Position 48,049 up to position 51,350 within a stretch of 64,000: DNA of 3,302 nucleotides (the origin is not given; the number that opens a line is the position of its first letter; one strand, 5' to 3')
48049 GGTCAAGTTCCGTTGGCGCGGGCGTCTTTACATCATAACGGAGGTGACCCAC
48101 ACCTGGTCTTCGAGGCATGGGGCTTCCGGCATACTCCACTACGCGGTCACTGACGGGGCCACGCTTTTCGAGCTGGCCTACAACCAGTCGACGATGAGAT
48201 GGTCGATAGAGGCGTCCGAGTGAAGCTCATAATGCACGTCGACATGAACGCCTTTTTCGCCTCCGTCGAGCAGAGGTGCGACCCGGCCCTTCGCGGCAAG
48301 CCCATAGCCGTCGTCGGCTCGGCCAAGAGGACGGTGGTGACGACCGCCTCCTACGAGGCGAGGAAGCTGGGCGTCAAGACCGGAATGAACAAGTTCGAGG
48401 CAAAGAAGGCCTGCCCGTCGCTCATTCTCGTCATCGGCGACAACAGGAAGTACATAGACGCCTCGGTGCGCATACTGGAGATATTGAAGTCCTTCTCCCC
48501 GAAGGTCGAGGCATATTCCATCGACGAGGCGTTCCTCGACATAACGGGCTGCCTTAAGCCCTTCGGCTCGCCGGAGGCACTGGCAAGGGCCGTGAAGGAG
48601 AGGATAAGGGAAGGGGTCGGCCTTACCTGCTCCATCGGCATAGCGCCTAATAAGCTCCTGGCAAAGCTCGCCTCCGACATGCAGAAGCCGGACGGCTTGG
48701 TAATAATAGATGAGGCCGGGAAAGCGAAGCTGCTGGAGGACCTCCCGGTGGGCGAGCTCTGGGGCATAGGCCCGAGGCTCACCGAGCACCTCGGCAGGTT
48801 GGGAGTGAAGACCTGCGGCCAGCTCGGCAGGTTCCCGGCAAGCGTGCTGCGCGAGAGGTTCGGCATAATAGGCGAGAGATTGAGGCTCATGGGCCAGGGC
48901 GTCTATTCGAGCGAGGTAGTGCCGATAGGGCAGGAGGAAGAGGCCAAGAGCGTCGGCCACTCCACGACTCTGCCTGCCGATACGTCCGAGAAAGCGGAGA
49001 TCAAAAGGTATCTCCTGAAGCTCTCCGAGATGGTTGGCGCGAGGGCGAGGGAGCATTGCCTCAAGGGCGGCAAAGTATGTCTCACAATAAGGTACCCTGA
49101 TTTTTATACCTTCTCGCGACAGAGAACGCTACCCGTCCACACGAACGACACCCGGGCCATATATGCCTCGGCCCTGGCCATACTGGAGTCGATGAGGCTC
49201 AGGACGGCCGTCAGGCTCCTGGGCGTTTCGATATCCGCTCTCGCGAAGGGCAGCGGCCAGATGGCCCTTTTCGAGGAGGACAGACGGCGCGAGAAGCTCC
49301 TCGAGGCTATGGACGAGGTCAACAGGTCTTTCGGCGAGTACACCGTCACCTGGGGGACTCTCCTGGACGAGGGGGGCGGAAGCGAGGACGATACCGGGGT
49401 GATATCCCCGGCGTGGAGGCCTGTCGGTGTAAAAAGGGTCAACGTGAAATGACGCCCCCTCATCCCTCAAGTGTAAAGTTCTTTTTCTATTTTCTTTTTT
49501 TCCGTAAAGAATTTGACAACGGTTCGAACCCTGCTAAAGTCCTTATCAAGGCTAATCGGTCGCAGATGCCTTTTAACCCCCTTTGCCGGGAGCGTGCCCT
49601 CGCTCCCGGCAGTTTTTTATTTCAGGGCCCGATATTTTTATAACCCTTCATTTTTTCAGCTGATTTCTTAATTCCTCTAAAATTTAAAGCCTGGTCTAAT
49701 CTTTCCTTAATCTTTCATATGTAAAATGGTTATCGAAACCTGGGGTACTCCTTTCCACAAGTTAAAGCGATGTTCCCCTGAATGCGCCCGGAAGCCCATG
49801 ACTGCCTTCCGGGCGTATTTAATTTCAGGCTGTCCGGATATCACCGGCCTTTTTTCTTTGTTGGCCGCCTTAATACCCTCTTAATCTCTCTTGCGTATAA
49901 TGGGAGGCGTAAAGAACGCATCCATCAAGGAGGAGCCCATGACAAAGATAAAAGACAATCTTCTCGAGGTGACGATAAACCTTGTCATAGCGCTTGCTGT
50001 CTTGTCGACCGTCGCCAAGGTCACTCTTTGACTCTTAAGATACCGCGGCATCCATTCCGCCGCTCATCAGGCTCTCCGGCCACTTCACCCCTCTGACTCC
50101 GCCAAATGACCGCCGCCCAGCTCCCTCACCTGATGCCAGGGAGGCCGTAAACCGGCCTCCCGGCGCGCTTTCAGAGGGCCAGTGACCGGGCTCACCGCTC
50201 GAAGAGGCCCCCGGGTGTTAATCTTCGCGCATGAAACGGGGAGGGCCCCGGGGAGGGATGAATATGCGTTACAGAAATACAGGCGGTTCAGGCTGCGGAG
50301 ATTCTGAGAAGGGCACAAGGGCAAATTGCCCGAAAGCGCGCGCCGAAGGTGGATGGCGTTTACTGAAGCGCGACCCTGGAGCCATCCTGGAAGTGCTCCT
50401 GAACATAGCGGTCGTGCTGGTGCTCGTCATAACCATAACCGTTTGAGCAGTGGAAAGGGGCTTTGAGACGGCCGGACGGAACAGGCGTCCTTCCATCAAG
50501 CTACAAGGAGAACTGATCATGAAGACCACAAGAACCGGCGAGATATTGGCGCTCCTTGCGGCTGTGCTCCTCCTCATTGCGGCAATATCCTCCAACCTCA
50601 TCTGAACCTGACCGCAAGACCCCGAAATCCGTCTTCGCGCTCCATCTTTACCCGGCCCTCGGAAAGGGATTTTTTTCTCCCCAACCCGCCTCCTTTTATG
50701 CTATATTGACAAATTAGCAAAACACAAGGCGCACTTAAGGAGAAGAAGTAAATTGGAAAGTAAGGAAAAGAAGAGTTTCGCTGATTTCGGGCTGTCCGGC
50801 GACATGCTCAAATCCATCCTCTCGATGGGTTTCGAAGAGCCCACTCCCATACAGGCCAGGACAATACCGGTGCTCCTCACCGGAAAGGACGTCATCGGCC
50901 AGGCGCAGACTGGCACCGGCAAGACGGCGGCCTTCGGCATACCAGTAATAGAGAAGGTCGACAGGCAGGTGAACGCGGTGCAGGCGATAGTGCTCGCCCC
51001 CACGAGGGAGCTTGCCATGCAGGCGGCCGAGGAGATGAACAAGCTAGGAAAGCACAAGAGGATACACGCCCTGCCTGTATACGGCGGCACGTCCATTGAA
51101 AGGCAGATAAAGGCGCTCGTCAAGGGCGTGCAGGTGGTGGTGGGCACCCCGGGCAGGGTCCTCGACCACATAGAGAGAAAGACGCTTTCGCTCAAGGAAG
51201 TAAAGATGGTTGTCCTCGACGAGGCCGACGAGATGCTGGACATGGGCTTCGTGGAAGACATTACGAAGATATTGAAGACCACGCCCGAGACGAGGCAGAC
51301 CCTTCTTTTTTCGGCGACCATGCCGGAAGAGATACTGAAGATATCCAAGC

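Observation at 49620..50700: Low-GC island after the SOS operon encoding three paralogous small hydrophobic peptides (type-I-toxin-like)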

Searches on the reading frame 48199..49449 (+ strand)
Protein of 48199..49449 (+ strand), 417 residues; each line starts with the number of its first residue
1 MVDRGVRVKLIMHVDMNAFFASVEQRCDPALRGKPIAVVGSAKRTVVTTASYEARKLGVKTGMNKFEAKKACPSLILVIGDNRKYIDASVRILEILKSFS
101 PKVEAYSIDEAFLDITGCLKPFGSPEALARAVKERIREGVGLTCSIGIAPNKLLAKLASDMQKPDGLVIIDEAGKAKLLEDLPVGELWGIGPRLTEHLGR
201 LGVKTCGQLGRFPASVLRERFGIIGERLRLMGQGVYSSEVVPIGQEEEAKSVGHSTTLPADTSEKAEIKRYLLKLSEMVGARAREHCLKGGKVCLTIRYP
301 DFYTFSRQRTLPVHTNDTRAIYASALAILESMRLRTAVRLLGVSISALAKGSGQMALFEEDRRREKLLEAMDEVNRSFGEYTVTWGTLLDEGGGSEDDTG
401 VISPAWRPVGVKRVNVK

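Call 10: search_protein_families(library=pfam, proteins=[window:48199-49449:+], max_evalue=0.01)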
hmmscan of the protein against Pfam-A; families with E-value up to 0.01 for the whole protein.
window:48199-49449:+ (417 aa): 4 families
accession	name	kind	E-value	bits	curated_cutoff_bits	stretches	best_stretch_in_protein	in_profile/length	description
PF00817.25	IMS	-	2.8e-54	183.5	23.2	1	14-160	1-148/148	impB/mucB/samB family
PF11799.13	IMS_C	-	6.9e-28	97.7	20.7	1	250-357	2-109/109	impB/mucB/samB family C-terminal domain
PF21999.2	IMS_HHH_1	-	5.9e-05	23.9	27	1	187-228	3-45/53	DNA polymerase-iota, thumb domain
PF11798.14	IMS_HHH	-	0.00011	22.7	24.4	1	176-203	5-32/32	IMS family HHH motif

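Call 11: find_related_loci(query=window:48199-49449:+, collection=genome_contigs, flank=6000)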
Query window:48199-49449:+ (417 aa) in genome_contigs; peptide patterns used: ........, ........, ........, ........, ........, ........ (x = any residue, [..] = any of these).
600 stretches matched a pattern (row limit reached: there are more); 577 encode a relative of the query (tblastn E <= 1e-3); the best 80 are kept; 80 distinct loci.
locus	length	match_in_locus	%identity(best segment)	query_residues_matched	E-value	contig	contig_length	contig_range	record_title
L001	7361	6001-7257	74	1-417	0e+0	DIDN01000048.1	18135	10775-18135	MAG TPA_asm: Deltaproteobacteria bacterium UBA5799 UBA5799_contig_5000, whole genome shotgun sequence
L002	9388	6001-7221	73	5-417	0e+0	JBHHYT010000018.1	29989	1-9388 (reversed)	MAG: Thermodesulfobacteriota bacterium isolate Maj_2_bin.32 NODE_628_length_29989_cov_7.290873, whole genome shotgun seq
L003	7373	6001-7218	73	9-417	0e+0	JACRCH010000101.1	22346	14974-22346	MAG: Deltaproteobacteria bacterium isolate NC_groundwater_1641_Pr3_B-0.1um_55_74 SR-2_scaffold_141_2393174, whole genome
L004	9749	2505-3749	70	2-417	0e+0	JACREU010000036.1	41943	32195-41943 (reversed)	MAG: Deltaproteobacteria bacterium isolate NC_groundwater_1707_Pr3_B-0.1um_57_20 SR-2_scaffold_141_728190, whole genome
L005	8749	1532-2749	71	9-417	0e+0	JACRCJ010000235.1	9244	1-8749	MAG: Deltaproteobacteria bacterium isolate NC_groundwater_1643_Pr3_B-0.1um_56_205 SR-2_scaffold_141_1758593, whole genom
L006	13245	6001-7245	69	2-417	0e+0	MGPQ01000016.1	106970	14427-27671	MAG: Deltaproteobacteria bacterium GWB2_55_19 gwb2_scaffold_43, whole genome shotgun sequence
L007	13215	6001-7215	73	10-417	0e+0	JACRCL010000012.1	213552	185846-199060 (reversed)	MAG: Deltaproteobacteria bacterium isolate NC_groundwater_1645_Pr3_B-0.1um_57_199 SR-2_scaffold_141_1210197, whole genom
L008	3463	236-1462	60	9-413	4e-172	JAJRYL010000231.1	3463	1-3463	MAG: Deltaproteobacteria bacterium isolate Dive96_bin3.294 k141_2085954, whole genome shotgun sequence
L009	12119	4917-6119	59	9-415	7e-154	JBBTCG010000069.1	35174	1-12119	MAG: Deltaproteobacteria bacterium isolate H52-bin143_1 H52_bin143_1_000000000069, whole genome shotgun sequence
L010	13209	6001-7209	56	9-415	2e-151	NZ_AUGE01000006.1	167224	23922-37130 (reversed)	Citrifermentans bremense R1 K419DRAFT_scaffold00005.5_C, whole genome shotgun sequence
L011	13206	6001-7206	57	9-414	5e-150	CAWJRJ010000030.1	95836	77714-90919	MAG: Nitrospirota bacterium isolate MFD01299.bin.2.118 genome assembly, contig: contig_76441, whole genome shotgun seque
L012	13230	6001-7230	54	9-417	1e-149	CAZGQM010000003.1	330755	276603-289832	MAG TPA_asm: uncultured Geoanaerobacter sp. isolate SRP302447_co2_673 genome assembly, contig: NODE_92_length_330755_cov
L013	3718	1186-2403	57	9-416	5e-154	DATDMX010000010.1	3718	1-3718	MAG TPA_asm: Geobacteraceae bacterium isolate SMAG_U422 k141_376780, whole genome shotgun sequence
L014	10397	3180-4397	56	9-417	4e-148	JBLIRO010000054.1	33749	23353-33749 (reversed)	MAG: bacterium isolate MG1_202111_bin_529 MG1_202111_bin_529_scaffold_54, whole genome shotgun sequence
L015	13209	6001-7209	56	9-415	3e-148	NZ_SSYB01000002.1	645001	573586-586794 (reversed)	Geomonas edaphica strain Red53 contig2, whole genome shotgun sequence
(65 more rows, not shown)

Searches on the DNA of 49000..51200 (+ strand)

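Call 4: search_rna_families(source=window, start=49000, end=51200, threshold=evalue, max_evalue=10, show_alignments=3)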
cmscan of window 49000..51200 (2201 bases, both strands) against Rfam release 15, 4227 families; matches with E-value up to 10: 4.
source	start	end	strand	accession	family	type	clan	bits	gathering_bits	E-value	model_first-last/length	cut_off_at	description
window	49585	49649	-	RF01686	Acido-1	Gene; sRNA;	-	24.8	50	0.054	1-64/64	no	Acido-1 RNA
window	49797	49865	+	RF00519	suhB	Gene; sRNA;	CL00108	18.4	41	1.1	1-77/77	no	Makes More Granules Regulator RNA (mmgR)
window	49964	50008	+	RF01280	snoR14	Gene; snRNA; snoRNA; CD-box;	CL00076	18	40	3.8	1-84/84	no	Small nucleolar RNA snoR14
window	50842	50892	-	RF00464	mir-92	Gene; miRNA;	CL00137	14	47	8.1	1-80/80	no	mir-92 microRNA precursor family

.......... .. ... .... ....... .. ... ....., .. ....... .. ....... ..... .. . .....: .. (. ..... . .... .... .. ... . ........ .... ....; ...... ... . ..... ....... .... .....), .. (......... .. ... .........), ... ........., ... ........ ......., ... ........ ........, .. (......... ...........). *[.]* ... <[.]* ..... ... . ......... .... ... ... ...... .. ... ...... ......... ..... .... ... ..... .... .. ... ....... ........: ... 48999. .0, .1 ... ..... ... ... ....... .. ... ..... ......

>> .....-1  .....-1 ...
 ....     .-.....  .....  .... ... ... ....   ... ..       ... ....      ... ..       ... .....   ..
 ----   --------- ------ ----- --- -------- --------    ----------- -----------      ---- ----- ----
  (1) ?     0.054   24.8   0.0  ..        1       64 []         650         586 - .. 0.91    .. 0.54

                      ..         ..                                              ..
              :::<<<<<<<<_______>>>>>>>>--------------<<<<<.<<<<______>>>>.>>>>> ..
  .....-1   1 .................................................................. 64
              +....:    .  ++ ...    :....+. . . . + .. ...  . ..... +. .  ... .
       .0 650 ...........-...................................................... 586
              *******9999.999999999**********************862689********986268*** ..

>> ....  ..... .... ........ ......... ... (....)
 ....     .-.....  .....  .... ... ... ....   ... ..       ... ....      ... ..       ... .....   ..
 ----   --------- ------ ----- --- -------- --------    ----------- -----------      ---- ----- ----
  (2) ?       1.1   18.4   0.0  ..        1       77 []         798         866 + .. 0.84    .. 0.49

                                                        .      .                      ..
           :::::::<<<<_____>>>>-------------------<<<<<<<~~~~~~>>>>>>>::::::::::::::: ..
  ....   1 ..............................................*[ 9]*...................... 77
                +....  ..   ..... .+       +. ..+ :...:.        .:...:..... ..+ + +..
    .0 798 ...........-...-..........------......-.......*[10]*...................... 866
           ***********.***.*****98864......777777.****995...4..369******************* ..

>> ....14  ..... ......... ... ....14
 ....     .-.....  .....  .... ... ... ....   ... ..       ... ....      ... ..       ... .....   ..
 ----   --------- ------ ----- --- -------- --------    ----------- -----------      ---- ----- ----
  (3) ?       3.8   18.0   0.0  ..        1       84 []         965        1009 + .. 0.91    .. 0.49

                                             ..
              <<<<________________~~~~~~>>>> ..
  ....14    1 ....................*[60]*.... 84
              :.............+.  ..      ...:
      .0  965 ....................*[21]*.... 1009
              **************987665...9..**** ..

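Call 78: build_rna_model(alignment_id=A8)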
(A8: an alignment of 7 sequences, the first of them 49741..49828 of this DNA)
Model R1 built from alignment A8 (7 sequences, 90 columns); structure: RNAalifold consensus.
model positions 88; base pairs 26; branch points 1; effective number of sequences 1.01; information 0.646 bits per position. Calibrated on 0.2 Mb of random sequence (short: E-values are rough).
structure used (alignment columns):
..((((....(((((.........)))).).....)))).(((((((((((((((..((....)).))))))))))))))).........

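Call 79: search_with_rna_model(model_id=R1, sources=[window, L001, L002, L003, L004, L005, L006, L007, L008, L009, L086, L087, L088, L089, L090, L091, L092, L093, L100, L101, L102, L103, L081, L083], max_evalue=10)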
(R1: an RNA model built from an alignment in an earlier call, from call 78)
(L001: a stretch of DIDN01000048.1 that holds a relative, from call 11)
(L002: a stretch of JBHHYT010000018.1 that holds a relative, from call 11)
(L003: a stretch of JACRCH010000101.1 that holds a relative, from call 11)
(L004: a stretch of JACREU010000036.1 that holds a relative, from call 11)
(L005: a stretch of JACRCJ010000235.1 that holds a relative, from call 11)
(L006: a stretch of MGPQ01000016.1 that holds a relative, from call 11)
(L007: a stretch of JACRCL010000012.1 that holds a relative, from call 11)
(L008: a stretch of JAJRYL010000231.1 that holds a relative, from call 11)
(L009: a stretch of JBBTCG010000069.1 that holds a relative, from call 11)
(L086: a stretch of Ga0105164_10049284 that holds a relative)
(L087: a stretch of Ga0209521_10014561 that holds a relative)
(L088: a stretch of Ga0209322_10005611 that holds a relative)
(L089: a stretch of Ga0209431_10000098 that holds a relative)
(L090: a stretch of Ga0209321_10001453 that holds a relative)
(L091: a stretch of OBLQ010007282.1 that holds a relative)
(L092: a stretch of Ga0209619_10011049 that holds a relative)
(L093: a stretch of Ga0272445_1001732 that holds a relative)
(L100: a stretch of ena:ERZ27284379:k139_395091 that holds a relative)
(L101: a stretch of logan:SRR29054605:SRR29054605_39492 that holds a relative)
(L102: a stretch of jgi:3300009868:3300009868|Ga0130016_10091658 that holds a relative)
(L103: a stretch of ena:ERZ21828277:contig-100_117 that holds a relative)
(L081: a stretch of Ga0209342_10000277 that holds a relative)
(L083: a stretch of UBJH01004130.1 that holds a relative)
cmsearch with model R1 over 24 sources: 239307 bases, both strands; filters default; matches with E-value up to 10: 17.
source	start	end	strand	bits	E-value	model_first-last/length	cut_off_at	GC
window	49741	49828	+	112.3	3.6e-23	1-88/88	no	0.52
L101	2366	2452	+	109.9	1.3e-22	1-88/88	no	0.51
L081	3746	3832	+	109.9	1.3e-22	1-88/88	no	0.51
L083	3745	3832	+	109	2.1e-22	1-88/88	no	0.53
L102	271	358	+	105.6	1.3e-21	1-88/88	no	0.58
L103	2446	2531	+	103.6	3.6e-21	1-88/88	no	0.51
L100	2295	2380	+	95.9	2.2e-19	1-88/88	no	0.52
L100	2332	2373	-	25.7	0.0024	39-80/88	no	0.55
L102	310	350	-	24.2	0.0053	40-80/88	no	0.68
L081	3784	3825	-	22.3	0.015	39-80/88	no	0.55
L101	2404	2445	-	22.3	0.015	39-80/88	no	0.55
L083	3785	3823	-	20.1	0.045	41-79/88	no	0.59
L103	2484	2522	-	20.1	0.045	41-79/88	no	0.59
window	49781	49819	-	19.7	0.055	41-79/88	no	0.62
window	39094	39169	+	17.7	0.16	1-88/88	no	0.53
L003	3358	3423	-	13.9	1.2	1-88/88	no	0.52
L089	9405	9450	-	12.9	2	1-88/88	no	0.48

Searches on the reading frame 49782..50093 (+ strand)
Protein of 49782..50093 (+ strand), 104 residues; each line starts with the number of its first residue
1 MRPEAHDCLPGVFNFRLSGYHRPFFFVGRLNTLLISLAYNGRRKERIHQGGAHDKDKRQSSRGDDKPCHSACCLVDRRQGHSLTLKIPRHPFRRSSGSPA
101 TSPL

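Call 10: search_protein_families(library=pfam, proteins=[window:49782-50093:+], max_evalue=0.01)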
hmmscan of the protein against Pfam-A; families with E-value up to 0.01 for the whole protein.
window:49782-50093:+ (104 aa): 0 families

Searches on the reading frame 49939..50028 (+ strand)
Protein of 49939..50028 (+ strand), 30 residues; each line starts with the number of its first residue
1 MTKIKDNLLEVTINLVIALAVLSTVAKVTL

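Call 10: search_protein_families(library=pfam, proteins=[window:49939-50028:+], max_evalue=0.01)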
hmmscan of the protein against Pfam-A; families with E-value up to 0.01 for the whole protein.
window:49939-50028:+ (30 aa): 0 families

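Call 26: search_protein_families(library=ncbifam, proteins=[window:49939-50028:+], max_evalue=10)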
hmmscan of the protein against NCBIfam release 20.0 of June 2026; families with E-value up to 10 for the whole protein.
seq(30 aa): 0 families

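Call 27: search_protein_families(library=pfam, proteins=[window:49939-50028:+], max_evalue=10)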
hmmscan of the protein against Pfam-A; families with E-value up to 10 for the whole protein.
seq(30 aa): 0 families

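Call 69: search_protein_representatives(alignment_id=A7)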
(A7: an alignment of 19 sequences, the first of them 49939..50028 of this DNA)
Query: 19 sequences, 35 profile positions. Proteins with E-value up to 0.001 (for the whole library): 13; up to 1e-10: 1; up to 1e-30: 0. The best 13 are listed.
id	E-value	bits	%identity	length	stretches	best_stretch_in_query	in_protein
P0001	3.9e-14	68.1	-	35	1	1-35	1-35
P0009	2.3e-09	52.8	-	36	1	1-35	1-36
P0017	6.1e-08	48.3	-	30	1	3-35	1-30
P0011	6.3e-08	48.2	-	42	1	3-35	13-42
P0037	1.4e-05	40.7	-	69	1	3-35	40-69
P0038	2.1e-05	40.2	-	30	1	3-35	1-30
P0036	2.1e-05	40.2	-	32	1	1-30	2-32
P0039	2.8e-05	39.7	-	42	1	3-35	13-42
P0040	7.7e-05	38.4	-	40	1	3-35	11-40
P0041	8.1e-05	38.3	-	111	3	4-15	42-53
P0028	3.2e-04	36.4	-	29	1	1-32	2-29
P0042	8.1e-04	35.1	-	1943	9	3-15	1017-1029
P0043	9.3e-04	34.9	-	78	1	3-35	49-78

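Call 82: search_protein_families(library=phrogs, proteins=[window:49939-50028:+], max_evalue=1)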
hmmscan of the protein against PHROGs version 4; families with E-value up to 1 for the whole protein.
seq(30 aa): 0 families
